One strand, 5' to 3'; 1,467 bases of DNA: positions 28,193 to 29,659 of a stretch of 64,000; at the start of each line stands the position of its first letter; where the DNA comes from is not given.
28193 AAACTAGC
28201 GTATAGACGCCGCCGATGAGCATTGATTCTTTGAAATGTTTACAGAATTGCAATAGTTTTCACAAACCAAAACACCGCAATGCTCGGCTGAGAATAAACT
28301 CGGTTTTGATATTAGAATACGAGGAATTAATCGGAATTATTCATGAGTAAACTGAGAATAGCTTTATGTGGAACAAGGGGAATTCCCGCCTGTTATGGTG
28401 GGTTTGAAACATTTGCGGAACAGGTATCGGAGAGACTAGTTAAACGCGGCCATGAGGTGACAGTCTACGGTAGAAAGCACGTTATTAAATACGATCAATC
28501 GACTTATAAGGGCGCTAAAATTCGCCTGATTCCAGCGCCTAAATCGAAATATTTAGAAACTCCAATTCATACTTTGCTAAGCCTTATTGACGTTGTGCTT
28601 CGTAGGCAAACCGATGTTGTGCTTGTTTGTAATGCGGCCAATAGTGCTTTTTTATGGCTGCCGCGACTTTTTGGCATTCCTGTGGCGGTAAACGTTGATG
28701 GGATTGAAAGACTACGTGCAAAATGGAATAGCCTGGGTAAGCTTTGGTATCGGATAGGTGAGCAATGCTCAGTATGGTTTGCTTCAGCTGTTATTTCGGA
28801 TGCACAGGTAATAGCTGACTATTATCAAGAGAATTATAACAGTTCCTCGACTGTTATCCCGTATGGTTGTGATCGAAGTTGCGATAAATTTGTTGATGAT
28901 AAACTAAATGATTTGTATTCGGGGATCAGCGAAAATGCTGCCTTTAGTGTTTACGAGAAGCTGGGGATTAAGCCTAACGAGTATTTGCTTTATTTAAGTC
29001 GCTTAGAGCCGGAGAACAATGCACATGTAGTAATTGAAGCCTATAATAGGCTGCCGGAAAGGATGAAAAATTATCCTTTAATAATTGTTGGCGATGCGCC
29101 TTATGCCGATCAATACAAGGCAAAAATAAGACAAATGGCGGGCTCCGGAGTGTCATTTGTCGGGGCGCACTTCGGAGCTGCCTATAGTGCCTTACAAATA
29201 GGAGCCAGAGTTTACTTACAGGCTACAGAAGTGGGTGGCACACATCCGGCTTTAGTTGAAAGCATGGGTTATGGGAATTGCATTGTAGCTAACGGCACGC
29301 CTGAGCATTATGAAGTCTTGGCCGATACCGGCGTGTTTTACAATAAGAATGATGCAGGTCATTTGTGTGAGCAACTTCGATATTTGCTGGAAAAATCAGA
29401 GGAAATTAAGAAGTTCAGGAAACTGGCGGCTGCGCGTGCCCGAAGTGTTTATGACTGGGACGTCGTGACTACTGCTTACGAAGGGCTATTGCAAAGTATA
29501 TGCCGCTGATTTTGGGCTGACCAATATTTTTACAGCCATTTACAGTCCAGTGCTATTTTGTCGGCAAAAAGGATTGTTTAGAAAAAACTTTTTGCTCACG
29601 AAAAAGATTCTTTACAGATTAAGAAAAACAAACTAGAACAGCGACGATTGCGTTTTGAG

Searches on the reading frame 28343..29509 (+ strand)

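Call 16: search_protein_families(library=ncbifam, proteins=[window:28343-29509:+])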
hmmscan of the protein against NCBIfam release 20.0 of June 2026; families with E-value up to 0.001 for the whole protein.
window:28343-29509:+ (388 aa): 13 families
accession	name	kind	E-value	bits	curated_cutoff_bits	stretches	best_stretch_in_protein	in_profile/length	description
NF046071.1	B1-4RhmsylTfaseCps2T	equivalog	1.2e-38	133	500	1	6-382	4-383/384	beta 1-4 rhamnosyltransferase Cps2T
TIGR03999.1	thiol_BshA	equivalog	1.7e-08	33.8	273.7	1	202-386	188-373/375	N-acetyl-alpha-D-glucosaminyl L-malate synthase BshA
NF050056.1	ProtGlycPglH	equivalog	1.9e-08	33.8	600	1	195-374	162-341/354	GalNAc-alpha-(1->4)-GalNAc-alpha-(1->3)-diNAcBac-PP-undecaprenol alpha-1,4-N-acetyl-D-galactosaminyltransferase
NF038295.1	EPS_HpsP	equivalog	6.6e-08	31.9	550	1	201-377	195-378/388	hormogonium polysaccharide biosynthesis glycosyltransferase HpsP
TIGR04063.1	stp3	hypoth_equivalog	1e-07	31.2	442.05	1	203-385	204-394/397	TIGR04063 family PEP-CTERM/XrtA system glycosyltransferase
NF038229.1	Glyco4_Geo_Pelo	equivalog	1e-05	24.7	400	1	186-386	133-336/338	GPMC system family 4 glycosyltransferase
NF047881.1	glyco_SdgB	exception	4.1e-05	22.4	800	1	194-377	305-487/496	serine-aspartate repeat adhesin O-glycosyltransferase SdgB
NF050063.1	ProtGlycPglJ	equivalog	6.2e-05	22.4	500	1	191-372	173-353/363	N-acetylgalactosamine-N,N'-diacetylbacillosaminyl-diphospho-undecaprenol 4-alpha-N-acetylgalactosaminyltransferase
NF049988.1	MGlcDAGSynMgs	equivalog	7.4e-05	22.3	400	1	201-365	201-367/398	alpha-monoglucosyldiacylglycerol synthase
TIGR04047.1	MSMEG_0565_glyc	hypoth_equivalog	8e-05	21.9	259.85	1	148-376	140-364/373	MSMEG_0565 family glycosyltransferase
TIGR04157.1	glyco_rSAM_CFB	subfamily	0.00011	21.3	400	1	184-274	198-287/406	TIGR04157 family glycosyltransferase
TIGR02149.1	glgA_Coryne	subfamily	0.00029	20.1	302.4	1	14-384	11-388/391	glycogen synthase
TIGR03088.1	stp2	hypoth_equivalog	0.00068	18.8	409.05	1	228-385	214-372/374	TIGR03088 family PEP-CTERM/XrtA system glycosyltransferase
